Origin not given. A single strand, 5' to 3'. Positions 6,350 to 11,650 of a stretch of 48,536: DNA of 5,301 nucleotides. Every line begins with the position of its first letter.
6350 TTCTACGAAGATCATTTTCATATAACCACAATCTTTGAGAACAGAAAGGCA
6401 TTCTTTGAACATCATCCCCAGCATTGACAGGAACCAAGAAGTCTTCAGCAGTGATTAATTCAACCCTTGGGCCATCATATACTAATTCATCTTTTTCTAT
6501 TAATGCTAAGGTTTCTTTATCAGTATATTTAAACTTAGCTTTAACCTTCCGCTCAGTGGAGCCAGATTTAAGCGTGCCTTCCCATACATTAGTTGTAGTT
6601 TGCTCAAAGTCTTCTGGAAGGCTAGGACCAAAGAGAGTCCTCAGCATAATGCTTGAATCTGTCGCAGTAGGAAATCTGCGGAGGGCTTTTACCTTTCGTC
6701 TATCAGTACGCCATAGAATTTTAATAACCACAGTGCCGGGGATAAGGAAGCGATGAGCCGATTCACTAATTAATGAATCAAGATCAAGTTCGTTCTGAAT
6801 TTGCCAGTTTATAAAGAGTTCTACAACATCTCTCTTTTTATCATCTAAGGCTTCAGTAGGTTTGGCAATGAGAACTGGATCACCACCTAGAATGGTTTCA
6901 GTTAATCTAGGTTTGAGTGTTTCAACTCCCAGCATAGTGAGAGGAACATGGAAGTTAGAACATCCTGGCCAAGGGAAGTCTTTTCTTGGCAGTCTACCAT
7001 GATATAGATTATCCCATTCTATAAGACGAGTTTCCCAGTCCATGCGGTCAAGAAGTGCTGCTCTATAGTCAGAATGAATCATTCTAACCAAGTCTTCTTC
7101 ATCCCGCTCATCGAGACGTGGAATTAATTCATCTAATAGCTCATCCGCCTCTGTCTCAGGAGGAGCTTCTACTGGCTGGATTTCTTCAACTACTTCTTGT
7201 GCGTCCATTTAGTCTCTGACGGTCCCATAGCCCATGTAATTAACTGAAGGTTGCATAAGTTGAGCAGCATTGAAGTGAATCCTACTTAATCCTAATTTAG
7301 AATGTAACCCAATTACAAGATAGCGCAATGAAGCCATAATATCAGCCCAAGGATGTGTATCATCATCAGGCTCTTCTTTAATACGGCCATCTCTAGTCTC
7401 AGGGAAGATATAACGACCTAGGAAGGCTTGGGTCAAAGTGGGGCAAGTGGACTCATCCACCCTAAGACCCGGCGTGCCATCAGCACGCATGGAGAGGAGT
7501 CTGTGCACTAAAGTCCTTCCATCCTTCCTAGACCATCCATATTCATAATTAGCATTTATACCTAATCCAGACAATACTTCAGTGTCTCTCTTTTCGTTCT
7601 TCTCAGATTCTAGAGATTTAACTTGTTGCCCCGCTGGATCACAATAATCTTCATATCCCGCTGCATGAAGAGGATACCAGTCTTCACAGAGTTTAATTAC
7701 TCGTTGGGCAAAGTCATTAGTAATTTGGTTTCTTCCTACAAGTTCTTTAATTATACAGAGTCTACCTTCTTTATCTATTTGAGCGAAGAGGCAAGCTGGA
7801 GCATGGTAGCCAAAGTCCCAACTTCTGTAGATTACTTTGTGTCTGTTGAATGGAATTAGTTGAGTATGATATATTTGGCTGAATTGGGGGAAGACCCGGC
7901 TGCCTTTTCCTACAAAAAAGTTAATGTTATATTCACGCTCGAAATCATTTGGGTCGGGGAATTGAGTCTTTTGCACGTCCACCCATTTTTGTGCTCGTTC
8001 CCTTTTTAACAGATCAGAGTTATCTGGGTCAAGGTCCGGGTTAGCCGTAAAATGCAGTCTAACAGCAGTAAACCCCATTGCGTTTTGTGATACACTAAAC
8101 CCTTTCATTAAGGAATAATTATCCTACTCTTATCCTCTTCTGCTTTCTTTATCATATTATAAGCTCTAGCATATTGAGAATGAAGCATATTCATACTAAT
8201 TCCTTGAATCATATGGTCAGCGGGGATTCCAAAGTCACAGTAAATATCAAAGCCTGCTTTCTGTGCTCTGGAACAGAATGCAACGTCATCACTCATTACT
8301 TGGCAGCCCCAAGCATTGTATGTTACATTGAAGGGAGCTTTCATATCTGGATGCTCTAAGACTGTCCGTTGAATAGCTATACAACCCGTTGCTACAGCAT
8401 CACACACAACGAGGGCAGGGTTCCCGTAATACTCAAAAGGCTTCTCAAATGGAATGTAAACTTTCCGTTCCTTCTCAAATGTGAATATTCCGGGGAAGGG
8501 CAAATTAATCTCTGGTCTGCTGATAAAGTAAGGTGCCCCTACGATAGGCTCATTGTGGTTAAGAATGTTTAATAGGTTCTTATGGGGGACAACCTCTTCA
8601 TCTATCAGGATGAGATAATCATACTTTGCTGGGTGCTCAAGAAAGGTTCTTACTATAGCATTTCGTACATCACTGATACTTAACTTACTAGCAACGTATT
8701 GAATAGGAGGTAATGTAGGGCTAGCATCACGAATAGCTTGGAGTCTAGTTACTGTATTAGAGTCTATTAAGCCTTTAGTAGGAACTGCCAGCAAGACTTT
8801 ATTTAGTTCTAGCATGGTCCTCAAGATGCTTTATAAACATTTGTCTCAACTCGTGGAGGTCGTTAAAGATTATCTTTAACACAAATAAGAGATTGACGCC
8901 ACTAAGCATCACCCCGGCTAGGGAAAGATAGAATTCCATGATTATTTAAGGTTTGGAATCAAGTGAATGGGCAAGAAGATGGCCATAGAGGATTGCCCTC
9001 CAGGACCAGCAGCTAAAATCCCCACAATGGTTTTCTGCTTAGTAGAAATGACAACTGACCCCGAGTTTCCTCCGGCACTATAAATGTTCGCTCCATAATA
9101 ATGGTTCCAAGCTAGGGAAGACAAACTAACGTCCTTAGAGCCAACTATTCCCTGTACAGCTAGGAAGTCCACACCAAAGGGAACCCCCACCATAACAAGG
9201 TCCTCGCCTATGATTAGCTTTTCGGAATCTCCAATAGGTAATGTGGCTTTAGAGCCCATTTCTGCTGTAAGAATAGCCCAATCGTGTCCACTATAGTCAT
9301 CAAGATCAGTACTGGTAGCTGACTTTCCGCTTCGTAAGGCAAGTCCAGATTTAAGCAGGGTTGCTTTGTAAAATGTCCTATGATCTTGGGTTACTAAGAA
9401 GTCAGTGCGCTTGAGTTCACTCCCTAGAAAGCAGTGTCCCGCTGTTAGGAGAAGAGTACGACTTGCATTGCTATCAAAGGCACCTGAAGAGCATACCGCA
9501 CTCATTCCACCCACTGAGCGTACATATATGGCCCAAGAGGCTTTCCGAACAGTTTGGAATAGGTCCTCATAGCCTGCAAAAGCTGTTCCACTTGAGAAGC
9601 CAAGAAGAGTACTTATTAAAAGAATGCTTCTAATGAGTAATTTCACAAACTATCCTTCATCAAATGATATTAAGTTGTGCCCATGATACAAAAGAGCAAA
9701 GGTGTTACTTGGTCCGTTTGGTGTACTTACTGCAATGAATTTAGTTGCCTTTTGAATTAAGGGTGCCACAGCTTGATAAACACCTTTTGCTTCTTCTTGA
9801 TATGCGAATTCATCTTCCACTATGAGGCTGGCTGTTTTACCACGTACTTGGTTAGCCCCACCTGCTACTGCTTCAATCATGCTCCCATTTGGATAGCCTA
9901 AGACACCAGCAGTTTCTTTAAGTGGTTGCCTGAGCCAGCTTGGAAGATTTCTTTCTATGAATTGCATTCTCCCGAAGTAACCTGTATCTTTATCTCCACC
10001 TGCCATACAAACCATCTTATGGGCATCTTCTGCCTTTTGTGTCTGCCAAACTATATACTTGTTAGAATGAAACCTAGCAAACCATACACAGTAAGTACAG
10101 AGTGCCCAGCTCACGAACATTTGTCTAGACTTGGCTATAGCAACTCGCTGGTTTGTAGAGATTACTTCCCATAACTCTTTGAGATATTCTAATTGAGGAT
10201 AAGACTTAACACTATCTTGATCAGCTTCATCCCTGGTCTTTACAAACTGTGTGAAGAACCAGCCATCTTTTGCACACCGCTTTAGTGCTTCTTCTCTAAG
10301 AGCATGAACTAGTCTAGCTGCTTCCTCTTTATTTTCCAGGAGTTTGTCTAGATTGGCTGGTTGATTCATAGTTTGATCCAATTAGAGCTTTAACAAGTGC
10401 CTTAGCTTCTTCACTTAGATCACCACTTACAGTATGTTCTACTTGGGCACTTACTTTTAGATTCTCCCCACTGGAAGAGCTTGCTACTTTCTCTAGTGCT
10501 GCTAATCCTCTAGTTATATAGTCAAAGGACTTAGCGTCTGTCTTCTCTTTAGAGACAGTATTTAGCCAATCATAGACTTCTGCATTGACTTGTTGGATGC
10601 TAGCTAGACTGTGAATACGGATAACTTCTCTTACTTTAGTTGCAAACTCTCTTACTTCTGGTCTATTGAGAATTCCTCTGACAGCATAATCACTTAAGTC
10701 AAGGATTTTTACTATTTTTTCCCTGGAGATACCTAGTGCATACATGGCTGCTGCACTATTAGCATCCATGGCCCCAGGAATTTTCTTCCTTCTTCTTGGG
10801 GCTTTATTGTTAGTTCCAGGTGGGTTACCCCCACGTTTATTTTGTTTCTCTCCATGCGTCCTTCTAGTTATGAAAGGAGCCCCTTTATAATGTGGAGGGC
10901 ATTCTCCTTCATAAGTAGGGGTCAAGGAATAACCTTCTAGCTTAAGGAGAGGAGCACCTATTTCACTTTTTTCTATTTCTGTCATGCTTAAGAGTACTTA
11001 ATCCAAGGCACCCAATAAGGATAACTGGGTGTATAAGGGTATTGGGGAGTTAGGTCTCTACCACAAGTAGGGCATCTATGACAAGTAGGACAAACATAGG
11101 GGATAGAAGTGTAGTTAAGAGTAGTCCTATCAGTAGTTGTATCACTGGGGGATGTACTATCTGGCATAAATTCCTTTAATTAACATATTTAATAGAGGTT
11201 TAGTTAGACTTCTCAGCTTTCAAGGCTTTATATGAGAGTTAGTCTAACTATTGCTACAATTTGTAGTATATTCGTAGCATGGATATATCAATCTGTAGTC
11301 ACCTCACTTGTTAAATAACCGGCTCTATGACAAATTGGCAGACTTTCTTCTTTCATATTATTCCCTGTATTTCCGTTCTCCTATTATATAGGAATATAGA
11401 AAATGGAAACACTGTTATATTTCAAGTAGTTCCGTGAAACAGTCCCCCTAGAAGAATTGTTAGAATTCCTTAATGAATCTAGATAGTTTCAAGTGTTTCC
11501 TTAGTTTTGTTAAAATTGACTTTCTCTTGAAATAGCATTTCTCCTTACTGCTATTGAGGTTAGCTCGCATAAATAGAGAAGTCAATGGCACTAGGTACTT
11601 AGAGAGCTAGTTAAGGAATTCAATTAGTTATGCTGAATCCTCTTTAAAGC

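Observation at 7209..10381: Large terminase split into separate ATPase and nuclease ORFs by a 1.5-kb three-gene insertion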

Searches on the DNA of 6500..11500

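Call 20: search_rna_families(source=window, start=6500, end=11500, threshold=evalue, max_evalue=1)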
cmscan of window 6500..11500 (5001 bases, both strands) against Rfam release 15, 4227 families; matches with E-value up to 1: 0.
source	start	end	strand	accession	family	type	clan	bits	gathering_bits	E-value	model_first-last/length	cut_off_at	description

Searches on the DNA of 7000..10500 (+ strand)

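Call 5: search_dna_similar(query=window:7000-10500:+, collection=phages, mode=near, max_rows=20)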
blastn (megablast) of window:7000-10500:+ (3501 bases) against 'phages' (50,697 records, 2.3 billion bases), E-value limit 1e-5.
No match.
